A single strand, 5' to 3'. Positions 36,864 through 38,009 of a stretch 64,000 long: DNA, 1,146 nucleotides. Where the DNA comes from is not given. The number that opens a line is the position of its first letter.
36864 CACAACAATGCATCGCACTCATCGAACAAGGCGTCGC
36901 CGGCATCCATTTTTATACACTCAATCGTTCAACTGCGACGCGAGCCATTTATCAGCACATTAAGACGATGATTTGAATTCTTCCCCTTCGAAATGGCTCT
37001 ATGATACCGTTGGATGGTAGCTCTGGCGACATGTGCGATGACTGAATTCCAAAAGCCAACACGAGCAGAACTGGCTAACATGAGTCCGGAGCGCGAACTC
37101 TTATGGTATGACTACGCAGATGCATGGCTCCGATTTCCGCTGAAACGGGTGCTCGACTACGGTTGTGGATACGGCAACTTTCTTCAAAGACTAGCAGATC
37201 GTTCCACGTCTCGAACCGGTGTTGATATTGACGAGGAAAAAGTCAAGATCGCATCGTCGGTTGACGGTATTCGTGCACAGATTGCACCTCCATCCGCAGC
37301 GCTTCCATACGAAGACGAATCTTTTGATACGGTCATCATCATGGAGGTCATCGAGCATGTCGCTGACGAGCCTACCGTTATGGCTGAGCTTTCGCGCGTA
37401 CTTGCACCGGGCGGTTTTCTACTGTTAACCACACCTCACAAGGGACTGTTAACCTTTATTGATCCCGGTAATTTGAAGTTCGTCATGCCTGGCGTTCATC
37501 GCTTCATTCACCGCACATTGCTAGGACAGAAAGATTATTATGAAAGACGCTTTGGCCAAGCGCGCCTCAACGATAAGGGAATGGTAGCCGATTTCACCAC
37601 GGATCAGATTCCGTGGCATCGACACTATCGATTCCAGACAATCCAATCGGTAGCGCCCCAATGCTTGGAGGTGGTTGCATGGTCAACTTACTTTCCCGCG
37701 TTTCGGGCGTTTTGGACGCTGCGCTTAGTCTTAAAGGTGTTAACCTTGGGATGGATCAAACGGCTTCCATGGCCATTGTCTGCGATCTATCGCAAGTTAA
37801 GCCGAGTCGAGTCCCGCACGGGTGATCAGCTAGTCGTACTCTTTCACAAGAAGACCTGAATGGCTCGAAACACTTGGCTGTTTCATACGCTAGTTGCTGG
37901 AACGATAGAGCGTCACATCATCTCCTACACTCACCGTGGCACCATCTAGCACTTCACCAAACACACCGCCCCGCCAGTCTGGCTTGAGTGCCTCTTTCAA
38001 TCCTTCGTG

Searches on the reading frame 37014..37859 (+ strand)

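Call 53: search_protein_families(library=pfam, proteins=[window:37014-37859:+], max_evalue=0.0001)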
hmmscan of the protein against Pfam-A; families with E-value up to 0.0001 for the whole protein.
window:37014-37859:+ (281 aa): 9 families
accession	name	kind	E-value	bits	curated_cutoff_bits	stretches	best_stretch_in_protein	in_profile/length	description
PF08241.18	Methyltransf_11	-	1.1e-19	71.2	21.2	1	47-137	1-94/95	Methyltransferase domain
PF13489.12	Methyltransf_23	-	1.2e-17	64.6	27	1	41-143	21-121/164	Methyltransferase domain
PF13847.12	Methyltransf_31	-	1.1e-16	61.3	27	1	44-142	5-113/145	Methyltransferase domain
PF13649.12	Methyltransf_25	-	2.7e-16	60.5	27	1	46-134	1-97/97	Methyltransferase domain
PF08242.18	Methyltransf_12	-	3.7e-13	50.5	30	1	47-136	1-98/98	Methyltransferase domain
PF01209.24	Ubie_methyltran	-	4.2e-07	30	20.1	1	44-138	49-151/233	ubiE/COQ5 methyltransferase family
PF07021.18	MetW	-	8.4e-07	29.2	21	1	44-129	15-101/193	Methionine biosynthesis protein MetW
PF03141.22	Methyltransf_29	-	4.3e-06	26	23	1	43-141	118-220/506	Putative S-adenosyl-L-methionine-dependent methyltransferase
PF02353.26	CMAS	-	2.2e-05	24.3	27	1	44-140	64-166/273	Mycolic acid cyclopropane synthetase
